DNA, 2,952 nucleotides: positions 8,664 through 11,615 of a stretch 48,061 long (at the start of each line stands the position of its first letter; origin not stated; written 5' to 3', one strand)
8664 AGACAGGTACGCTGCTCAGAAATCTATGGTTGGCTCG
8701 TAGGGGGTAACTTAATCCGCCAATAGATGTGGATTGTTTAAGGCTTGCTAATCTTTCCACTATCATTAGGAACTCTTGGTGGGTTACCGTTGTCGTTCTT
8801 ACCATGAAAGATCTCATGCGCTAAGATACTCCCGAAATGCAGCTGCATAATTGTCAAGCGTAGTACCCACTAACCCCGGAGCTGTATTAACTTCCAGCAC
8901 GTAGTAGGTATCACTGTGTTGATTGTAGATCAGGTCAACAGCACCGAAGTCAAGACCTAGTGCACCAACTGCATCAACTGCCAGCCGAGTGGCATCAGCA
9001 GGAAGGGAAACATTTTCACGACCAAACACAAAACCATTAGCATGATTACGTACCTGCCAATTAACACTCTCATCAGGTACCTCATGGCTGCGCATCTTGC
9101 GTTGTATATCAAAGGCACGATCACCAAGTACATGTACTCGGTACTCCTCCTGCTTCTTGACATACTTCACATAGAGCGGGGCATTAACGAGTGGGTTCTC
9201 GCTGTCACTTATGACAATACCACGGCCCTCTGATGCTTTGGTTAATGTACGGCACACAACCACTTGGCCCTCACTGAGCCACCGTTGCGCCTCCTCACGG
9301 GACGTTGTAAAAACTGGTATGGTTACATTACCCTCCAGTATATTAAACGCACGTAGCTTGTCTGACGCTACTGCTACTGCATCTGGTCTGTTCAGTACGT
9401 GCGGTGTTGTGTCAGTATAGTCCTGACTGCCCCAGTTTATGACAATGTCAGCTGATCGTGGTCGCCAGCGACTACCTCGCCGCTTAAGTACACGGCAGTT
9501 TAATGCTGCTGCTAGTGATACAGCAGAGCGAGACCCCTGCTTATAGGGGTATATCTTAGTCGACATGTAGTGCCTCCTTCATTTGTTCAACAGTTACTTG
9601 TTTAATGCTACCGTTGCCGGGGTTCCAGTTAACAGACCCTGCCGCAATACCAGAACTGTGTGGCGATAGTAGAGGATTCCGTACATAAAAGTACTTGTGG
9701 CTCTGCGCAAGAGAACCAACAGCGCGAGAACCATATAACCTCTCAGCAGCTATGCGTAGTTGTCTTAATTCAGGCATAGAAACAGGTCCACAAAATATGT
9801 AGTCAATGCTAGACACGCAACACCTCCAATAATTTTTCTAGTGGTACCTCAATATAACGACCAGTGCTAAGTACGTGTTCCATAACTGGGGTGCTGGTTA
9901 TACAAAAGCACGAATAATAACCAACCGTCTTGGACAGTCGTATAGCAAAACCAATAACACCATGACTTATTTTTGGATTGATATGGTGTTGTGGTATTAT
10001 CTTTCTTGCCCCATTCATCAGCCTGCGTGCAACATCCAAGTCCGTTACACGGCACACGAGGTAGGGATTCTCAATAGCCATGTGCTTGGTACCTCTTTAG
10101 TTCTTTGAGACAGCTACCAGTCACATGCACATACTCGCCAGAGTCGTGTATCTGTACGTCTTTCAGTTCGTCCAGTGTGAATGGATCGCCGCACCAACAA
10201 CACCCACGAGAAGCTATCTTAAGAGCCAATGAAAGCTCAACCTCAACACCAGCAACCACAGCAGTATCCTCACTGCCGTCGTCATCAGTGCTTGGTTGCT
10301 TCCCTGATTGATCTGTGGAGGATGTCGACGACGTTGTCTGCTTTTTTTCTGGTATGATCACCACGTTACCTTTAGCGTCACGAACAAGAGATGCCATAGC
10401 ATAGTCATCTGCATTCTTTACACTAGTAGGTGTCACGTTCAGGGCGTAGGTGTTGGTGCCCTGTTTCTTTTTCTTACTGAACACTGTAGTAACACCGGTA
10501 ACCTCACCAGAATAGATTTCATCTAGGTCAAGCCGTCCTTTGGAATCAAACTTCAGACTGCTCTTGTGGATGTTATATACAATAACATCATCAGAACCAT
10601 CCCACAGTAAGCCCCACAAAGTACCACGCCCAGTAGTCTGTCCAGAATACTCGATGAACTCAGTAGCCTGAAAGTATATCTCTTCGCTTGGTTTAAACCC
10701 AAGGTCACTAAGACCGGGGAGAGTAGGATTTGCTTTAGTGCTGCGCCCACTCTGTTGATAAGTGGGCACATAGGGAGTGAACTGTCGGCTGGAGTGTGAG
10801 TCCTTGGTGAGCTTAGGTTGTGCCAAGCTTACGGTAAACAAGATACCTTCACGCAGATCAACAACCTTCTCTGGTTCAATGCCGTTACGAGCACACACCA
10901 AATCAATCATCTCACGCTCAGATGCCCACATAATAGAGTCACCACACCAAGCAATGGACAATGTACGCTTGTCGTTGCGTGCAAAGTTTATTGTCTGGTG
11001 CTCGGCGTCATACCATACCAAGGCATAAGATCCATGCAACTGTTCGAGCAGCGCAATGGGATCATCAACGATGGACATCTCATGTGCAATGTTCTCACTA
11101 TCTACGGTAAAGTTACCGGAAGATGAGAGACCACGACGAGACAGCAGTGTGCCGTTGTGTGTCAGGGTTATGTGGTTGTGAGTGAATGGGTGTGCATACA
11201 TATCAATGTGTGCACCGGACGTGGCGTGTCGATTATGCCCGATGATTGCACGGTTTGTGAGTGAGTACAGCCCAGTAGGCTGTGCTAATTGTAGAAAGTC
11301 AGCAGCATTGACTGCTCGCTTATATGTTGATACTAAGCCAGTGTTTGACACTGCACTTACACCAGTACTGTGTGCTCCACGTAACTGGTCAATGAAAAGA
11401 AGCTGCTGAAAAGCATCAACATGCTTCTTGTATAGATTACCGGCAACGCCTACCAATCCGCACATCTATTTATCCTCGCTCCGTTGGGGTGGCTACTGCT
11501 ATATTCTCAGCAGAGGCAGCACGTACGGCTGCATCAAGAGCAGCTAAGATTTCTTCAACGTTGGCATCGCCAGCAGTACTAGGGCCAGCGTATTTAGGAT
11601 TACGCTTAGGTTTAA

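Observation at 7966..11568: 59-nt perfect direct repeat gives two unrelated proteins an identical 20-aa C-terminal helix and brackets a 3.5-kb cassette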

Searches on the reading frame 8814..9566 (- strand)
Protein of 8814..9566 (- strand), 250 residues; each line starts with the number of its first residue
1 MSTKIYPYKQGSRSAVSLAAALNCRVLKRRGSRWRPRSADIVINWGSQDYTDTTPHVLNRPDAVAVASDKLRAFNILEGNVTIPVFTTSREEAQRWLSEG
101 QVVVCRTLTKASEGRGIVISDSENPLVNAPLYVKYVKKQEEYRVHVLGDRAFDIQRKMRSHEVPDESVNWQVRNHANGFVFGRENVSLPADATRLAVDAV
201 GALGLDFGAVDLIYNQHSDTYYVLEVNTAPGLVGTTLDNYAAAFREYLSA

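Call 6: search_protein_families(library=pfam, proteins=[window:8814-9566:-], max_evalue=0.01)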
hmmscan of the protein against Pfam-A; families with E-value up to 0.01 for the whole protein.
window:8814-9566:- (250 aa): 3 families
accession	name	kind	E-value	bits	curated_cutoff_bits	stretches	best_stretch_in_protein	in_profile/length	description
PF08443.16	RimK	-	0.00017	21.7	21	1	184-235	123-172/188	RimK-like ATP-grasp domain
PF05770.16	Ins134_P3_kin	-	0.0043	17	23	1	188-248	138-199/201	Inositol 1,3,4-trisphosphate 5/6-kinase ATP-grasp domain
PF07478.18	Dala_Dala_lig_C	-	0.0099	15.8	24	0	188-237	134-181/204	D-ala D-ala ligase C-terminus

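Call 34: search_protein_families(library=phrogs, proteins=[window:8814-9566:-], max_evalue=0.001)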
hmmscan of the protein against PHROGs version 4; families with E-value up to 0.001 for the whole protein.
window:8814-9566:- (250 aa): 1 family
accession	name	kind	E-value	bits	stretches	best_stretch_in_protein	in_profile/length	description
phrog_2599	-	moron, auxiliary metabolic gene and host takeover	5.8e-91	307.2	1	1-248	43-306/708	ribosomal protein S6 glutaminyl transferase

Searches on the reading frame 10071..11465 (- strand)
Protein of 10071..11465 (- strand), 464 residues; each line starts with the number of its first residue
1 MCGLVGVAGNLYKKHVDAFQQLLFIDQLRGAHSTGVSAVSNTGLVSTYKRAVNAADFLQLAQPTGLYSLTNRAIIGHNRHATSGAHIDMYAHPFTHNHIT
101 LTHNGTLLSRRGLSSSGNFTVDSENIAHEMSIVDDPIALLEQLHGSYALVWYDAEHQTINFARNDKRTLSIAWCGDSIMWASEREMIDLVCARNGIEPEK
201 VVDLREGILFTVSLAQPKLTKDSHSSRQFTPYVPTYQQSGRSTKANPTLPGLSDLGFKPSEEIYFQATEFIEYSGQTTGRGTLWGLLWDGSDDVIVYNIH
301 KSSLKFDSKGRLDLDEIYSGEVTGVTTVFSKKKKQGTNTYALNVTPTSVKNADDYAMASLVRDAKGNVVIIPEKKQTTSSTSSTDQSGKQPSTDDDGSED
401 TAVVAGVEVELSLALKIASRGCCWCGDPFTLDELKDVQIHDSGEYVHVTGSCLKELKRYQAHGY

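Call 6: search_protein_families(library=pfam, proteins=[window:10071-11465:-], max_evalue=0.01)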
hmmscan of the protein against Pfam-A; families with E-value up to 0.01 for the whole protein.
window:10071-11465:- (464 aa): 3 families
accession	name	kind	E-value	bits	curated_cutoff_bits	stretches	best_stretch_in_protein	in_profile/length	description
PF13522.11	GATase_6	-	4.7e-11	43.3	27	1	68-183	7-130/130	Glutamine amidotransferase domain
PF13537.11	GATase_7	-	4.1e-05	24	25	1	93-187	15-121/123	Glutamine amidotransferase domain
PF12481.13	DUF3700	-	0.0033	17.4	27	1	139-193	125-182/228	Aluminium induced protein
